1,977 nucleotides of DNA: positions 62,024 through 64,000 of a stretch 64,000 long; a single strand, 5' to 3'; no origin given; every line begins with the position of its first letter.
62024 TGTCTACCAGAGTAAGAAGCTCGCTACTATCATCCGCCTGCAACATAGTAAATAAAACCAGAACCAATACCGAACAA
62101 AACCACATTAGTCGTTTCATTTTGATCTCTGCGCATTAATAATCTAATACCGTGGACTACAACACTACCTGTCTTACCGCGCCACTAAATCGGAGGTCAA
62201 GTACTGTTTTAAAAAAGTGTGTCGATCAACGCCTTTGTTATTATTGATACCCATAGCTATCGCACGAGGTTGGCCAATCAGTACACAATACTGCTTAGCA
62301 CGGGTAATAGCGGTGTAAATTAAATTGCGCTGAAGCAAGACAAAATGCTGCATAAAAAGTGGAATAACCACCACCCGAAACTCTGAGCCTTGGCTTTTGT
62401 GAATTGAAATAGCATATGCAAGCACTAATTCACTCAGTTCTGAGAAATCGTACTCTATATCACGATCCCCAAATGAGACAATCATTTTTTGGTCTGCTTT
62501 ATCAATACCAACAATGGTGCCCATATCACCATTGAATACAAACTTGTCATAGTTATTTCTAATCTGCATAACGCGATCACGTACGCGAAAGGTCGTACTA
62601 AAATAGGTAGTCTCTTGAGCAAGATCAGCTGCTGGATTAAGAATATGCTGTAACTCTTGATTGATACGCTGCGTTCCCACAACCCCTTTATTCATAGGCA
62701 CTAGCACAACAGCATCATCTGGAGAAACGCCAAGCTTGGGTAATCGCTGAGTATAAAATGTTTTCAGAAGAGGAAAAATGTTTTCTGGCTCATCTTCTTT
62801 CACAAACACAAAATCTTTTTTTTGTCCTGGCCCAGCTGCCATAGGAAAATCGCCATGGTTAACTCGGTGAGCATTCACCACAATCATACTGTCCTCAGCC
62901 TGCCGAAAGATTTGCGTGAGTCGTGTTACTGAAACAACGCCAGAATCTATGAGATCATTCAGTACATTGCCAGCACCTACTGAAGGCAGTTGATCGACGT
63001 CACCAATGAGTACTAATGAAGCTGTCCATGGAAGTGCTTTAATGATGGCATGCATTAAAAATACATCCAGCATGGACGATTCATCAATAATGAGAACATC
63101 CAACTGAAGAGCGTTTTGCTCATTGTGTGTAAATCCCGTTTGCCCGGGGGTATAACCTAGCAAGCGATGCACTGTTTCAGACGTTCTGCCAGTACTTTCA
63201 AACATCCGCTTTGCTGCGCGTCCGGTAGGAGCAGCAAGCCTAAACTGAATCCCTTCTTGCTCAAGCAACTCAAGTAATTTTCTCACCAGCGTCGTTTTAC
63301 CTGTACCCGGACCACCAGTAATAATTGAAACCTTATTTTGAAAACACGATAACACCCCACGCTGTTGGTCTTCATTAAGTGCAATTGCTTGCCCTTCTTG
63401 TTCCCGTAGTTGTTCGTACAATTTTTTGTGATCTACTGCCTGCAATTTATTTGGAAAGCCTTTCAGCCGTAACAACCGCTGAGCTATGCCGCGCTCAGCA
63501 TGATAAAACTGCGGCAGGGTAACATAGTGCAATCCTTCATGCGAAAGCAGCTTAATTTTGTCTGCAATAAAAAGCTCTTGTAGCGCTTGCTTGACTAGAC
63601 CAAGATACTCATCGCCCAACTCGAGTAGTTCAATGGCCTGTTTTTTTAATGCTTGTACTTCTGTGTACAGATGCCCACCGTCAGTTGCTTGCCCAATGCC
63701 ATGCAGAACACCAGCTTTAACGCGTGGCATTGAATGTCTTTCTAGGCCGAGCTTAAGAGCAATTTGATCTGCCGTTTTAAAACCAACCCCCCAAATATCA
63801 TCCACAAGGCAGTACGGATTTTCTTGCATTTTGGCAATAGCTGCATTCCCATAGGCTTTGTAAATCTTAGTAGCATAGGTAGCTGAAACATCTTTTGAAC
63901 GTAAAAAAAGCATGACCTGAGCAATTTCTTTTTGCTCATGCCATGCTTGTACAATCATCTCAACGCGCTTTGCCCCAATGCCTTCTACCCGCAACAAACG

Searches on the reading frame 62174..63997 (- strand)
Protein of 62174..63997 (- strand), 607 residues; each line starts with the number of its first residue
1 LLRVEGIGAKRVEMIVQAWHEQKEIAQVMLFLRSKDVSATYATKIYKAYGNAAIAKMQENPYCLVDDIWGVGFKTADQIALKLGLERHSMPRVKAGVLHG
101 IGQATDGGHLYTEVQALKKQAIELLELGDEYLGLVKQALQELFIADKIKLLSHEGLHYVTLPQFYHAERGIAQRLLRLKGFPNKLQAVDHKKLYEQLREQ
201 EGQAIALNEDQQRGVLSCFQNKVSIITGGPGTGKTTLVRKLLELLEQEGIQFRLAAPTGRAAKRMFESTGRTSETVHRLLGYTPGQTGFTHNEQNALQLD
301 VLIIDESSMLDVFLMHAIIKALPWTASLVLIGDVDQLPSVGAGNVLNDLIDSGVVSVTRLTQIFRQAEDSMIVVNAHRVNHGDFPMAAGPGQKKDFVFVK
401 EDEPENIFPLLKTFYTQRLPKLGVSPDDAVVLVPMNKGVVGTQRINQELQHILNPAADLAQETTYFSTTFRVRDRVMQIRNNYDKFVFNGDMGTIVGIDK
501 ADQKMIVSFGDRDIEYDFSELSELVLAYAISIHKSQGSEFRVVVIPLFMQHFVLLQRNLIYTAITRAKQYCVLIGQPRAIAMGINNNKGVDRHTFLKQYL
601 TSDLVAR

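Call 67: search_protein_families(library=pfam, proteins=[window:62174-63997:-], max_evalue=0.001)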
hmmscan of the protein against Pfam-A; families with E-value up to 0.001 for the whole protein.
window:62174-63997:- (607 aa): 15 families
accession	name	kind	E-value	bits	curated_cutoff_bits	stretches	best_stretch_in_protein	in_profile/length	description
PF13604.12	AAA_30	-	2.7e-40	138.6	27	1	207-396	2-185/191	AAA domain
PF13245.12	AAA_19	-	4e-40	137.5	25.1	1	211-341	1-133/134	AAA domain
PF14490.11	HHH_RecD2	-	6.1e-30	103.4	27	1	21-111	1-92/92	ATP-dependent RecD2 DNA helicase HHH domain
PF18335.7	SH3_13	-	2.6e-23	82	41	1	445-509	1-65/65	ATP-dependent RecD-like DNA helicase SH3 domain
PF13538.12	UvrD_C_2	-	1.3e-18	67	27.4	1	526-574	1-52/52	UvrD-like helicase C-terminal domain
PF01443.25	Viral_helicase1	-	1.6e-10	41.7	21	1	225-348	2-109/228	Viral superfamily 1 RNA helicase core domain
PF13086.12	AAA_11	-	5.2e-10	40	27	1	207-247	2-44/257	AAA domain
PF13401.12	AAA_22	-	2.2e-06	28.5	27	1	221-310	5-96/130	AAA domain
PF03266.21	NTPase_1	-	5.4e-05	23.5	23.9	1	225-251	3-29/168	NTPase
PF20720.3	nSTAND3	-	5.9e-05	23.3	27.2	1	220-253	16-49/155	Novel STAND NTPase 3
PF05127.21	NAT10_TcmA_helicase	-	6.3e-05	23.3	22.7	1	225-321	1-112/176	RNA cytidine acetyltransferase NAT10/TcmA, helicase domain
PF13521.12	AAA_28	-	0.00012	22.8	27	1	225-317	3-92/164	AAA domain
PF13191.12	AAA_16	-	0.00025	22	32.6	1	225-254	28-56/167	AAA ATPase domain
PF00580.27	UvrD-helicase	-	0.00026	21.2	23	1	207-265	1-61/271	UvrD/REP helicase N-terminal domain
PF07728.20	AAA_5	-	0.00068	20.1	22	0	225-248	3-26/139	AAA domain (dynein-related subfamily)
